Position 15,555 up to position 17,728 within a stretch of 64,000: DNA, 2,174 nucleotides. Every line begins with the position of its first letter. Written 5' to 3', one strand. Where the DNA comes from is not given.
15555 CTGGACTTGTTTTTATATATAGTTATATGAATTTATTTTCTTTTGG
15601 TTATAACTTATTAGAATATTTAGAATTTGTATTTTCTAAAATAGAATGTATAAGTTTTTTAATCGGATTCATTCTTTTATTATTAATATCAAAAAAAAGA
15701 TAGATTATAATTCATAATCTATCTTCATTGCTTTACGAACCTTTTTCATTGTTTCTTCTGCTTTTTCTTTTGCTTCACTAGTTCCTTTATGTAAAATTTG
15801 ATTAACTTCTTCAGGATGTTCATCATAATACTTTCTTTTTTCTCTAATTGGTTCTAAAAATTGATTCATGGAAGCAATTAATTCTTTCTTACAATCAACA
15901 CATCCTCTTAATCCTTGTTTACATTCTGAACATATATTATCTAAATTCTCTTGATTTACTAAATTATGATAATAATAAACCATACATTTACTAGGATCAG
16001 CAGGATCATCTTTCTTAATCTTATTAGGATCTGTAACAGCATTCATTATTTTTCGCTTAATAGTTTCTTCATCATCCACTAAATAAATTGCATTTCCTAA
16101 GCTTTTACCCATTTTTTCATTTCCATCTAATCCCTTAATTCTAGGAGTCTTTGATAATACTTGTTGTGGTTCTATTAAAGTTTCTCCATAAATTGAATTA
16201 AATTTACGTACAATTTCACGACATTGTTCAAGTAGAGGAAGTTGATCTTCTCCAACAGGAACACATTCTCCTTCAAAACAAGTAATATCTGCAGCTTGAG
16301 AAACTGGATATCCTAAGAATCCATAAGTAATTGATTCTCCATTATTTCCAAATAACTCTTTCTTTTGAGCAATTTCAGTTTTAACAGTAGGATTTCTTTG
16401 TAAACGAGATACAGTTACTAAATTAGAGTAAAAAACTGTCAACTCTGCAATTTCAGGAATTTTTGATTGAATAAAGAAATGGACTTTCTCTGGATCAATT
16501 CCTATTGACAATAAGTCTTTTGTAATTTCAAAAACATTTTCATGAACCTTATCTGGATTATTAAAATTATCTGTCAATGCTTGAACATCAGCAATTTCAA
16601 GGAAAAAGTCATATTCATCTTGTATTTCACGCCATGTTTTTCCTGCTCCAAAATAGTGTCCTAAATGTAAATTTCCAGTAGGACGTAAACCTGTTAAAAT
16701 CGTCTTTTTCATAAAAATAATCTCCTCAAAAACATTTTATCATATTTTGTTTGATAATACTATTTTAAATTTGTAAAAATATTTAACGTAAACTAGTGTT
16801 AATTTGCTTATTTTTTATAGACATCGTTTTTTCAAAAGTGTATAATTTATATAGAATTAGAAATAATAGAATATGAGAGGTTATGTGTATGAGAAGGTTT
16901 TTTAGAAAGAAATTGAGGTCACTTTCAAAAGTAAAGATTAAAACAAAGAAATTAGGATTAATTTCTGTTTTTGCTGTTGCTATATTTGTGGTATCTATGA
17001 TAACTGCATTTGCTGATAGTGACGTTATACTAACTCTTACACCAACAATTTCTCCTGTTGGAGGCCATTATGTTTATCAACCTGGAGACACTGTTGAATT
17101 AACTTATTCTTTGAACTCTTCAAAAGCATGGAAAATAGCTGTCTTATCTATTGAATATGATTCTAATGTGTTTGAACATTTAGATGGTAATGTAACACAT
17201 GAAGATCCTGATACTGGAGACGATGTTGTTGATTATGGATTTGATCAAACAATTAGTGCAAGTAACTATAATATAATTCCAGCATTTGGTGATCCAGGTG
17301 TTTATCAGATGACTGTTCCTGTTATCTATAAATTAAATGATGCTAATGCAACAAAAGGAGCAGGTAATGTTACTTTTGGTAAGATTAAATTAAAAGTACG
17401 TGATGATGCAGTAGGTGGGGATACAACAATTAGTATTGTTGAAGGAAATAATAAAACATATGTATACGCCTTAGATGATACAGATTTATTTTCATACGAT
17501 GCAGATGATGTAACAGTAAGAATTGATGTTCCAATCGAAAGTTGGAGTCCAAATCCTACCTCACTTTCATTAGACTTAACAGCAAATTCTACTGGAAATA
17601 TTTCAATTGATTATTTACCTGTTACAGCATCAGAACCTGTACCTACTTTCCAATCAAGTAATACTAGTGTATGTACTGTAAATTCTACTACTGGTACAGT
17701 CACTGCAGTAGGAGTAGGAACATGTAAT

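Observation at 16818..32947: Cohesin-dockerin surface assembly without any glycoside hydrolase, co-encoded with a class B sortase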

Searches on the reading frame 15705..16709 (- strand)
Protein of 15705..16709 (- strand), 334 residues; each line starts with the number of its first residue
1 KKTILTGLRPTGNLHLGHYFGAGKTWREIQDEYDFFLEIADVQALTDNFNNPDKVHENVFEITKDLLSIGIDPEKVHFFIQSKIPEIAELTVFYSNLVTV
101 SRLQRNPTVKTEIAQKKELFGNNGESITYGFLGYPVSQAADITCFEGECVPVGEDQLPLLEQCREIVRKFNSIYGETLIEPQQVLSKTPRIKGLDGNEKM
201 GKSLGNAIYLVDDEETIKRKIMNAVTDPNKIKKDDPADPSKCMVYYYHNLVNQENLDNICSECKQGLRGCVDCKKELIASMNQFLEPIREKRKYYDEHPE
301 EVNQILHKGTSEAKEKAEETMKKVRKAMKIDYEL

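Call 12: search_protein_families(library=ncbifam, proteins=[window:15705-16709:-], max_evalue=0.001)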
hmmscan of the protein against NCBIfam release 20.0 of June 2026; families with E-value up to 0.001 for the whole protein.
window:15705-16709:- (334 aa): 11 families
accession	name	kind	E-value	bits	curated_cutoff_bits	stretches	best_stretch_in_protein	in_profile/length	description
NF008922.0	PRK12283.1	equivalog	3.7e-96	322.5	572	2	2-176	4-173/400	tryptophan--tRNA ligase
TIGR00233.1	trpS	equivalog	2.2e-81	273.7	176.75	1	1-328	2-326/328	tryptophan--tRNA ligase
NF009207.0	PRK12556.1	equivalog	2.7e-61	207.3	479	1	2-330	4-331/332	tryptophan--tRNA ligase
NF008923.0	PRK12284.1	equivalog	5.2e-52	177.1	597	1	3-328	4-329/431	tryptophan--tRNA ligase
NF008925.0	PRK12285.1-2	equivalog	1.6e-33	116.1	451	1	3-306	64-361/365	tryptophan--tRNA ligase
NF008927.0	PRK12285.1-4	equivalog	4.2e-31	108.3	478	1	3-310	75-374/385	tryptophan--tRNA ligase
NF008926.0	PRK12285.1-3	equivalog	2.9e-23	82.5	320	2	191-301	310-426/429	tryptophan--tRNA ligase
NF008924.0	PRK12285.1-1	equivalog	2.8e-19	69.6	644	1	5-309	77-369/381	tryptophan--tRNA ligase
NF006330.0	PRK08560.1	equivalog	5.3e-18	65.1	220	1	5-299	36-335/342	tyrosine--tRNA ligase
NF008928.0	PRK12285.1-5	equivalog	1.2e-14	53.8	891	2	192-303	402-520/530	tryptophan--tRNA ligase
TIGR00234.1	tyrS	equivalog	7.2e-08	31.9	113.8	1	4-223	38-256/406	tyrosine--tRNA ligase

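Call 81: list_cluster_members(proteins=[window:15705-16709:-, window:36892-38769:+, window:21630-31295:+, window:32173-32916:+])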
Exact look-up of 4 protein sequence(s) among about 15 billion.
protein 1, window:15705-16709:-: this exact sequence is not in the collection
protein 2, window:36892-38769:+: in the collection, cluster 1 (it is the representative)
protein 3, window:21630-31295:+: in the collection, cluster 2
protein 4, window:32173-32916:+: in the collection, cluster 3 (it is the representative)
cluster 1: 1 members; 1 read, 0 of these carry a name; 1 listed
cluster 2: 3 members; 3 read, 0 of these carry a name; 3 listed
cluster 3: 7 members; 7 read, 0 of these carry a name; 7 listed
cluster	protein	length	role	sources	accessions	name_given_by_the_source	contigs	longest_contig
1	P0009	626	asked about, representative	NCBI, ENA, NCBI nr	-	-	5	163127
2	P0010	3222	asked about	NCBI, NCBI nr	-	-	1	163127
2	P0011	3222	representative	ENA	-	-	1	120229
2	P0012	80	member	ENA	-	-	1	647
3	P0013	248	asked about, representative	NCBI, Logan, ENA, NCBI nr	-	-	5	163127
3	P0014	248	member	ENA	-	-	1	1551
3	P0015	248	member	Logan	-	-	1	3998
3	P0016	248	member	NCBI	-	-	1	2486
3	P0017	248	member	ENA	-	-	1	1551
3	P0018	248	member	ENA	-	-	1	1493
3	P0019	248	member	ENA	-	-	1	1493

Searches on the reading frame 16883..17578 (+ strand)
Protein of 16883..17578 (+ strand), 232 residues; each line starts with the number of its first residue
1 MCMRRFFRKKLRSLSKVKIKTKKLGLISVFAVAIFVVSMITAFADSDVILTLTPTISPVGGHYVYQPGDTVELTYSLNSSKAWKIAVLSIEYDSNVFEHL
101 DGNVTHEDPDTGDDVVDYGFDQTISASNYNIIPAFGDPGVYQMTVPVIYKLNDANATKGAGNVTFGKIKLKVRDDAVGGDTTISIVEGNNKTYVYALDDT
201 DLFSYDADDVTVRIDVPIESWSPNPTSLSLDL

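Call 38: find_homologous_proteins(query=window:16883-17578:+, max_evalue=0.001)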
Query seq(232 aa): 589 candidates shared short words with the query, none scored E <= 0.001.
